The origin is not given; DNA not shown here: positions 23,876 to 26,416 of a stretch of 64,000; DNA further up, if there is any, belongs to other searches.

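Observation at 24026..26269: Single-ORF fusion of CDP-glucose 4,6-dehydratase (RfbG-like) and PMP-dependent 3-dehydrase E1 (RfbH-like)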

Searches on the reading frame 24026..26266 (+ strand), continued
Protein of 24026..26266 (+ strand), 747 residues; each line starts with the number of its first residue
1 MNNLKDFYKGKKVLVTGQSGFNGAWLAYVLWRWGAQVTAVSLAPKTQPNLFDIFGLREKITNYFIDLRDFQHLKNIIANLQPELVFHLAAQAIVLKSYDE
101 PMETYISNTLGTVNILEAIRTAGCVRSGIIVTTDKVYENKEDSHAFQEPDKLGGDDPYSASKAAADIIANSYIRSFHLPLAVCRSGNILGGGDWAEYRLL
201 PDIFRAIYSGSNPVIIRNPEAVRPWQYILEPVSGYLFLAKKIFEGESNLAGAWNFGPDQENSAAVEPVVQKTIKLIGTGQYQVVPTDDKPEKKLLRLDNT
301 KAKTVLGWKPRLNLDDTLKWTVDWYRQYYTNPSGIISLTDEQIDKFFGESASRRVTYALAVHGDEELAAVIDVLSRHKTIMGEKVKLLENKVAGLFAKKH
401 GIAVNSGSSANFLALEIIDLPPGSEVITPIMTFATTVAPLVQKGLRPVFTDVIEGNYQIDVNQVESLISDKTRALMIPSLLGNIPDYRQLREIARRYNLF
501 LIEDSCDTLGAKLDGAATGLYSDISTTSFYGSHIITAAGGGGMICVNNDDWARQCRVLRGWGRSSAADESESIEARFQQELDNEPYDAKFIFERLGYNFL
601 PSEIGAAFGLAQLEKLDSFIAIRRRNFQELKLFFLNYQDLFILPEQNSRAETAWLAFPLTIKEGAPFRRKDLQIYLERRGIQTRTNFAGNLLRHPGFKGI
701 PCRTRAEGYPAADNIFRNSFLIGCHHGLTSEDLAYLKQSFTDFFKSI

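Call 86: fold_search(model_id=the predicted structure, library=pdb)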
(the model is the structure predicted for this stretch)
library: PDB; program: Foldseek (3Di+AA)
matches with E <= 10: 2000; with E <= 0.001: 1971
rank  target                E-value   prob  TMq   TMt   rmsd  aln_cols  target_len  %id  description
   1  1wvg_A                4.7e-40  1.00  0.44  0.92   2.1       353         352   39  Structure of CDP-D-glucose 4,6-dehydratase from Salmonella typhi (released 2005-01-26)
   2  1rkx_D                2.8e-39  1.00  0.44  0.93   1.3       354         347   41  Crystal Structure at 1.8 Angstrom of CDP-D-glucose 4,6-dehydratase from Yersinia pseudotuberculosis (released 2004-03-30)
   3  1rkx_A                4.5e-39  1.00  0.44  0.92   1.9       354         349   41  Crystal Structure at 1.8 Angstrom of CDP-D-glucose 4,6-dehydratase from Yersinia pseudotuberculosis (released 2004-03-30)
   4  1rkx_C                2.5e-38  1.00  0.43  0.91   1.9       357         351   41  Crystal Structure at 1.8 Angstrom of CDP-D-glucose 4,6-dehydratase from Yersinia pseudotuberculosis (released 2004-03-30)
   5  1wvg_B                4.6e-38  1.00  0.44  0.92   2.3       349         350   39  Structure of CDP-D-glucose 4,6-dehydratase from Salmonella typhi (released 2005-01-26)
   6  3bcx_B                6.1e-38  1.00  0.49  0.86   6.4       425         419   34  E1 Dehydrase (released 2007-11-27)
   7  3bcx_A                1.4e-37  1.00  0.49  0.86   6.6       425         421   34  E1 Dehydrase (released 2007-11-27)
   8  1rkx_B                2.6e-37  1.00  0.43  0.92   1.7       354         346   41  Crystal Structure at 1.8 Angstrom of CDP-D-glucose 4,6-dehydratase from Yersinia pseudotuberculosis (released 2004-03-30)
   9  3bb8_A                3.4e-37  1.00  0.49  0.86   6.4       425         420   34  E1 Dehydrase H220K Mutant (released 2008-09-16)
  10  7b0d_A                5.6e-31  1.00  0.45  0.90   2.5       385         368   29  Sugar transaminase from Archaeoglobus veneficus (released 2021-12-01)
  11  3dr4_B                7.8e-31  1.00  0.46  0.93   2.3       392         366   28  GDP-perosamine synthase K186A mutant from Caulobacter crescentus with bound sugar ligand (released 2008-10-14)
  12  7b0m                  1.2e-30  1.00  0.47  0.93   2.0       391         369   27  Sugar transaminase from a metagenome collected from troll oil field production water (released 2021-12-01)
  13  2gms_B                1.2e-30  1.00  0.47  0.88   3.5       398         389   27  E coli GDP-4-keto-6-deoxy-D-mannose-3-dehydratase with bound hydrated PLP (released 2006-09-05)
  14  3b8x_A                1.2e-30  1.00  0.47  0.88   3.2       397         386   27  Crystal structure of GDP-4-keto-6-deoxymannose-3-dehydratase (ColD) H188N mutant with bound GDP-perosamine (released 2007-11-27)
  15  3dr4_C                1.7e-30  1.00  0.46  0.92   2.3       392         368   28  GDP-perosamine synthase K186A mutant from Caulobacter crescentus with bound sugar ligand (released 2008-10-14)
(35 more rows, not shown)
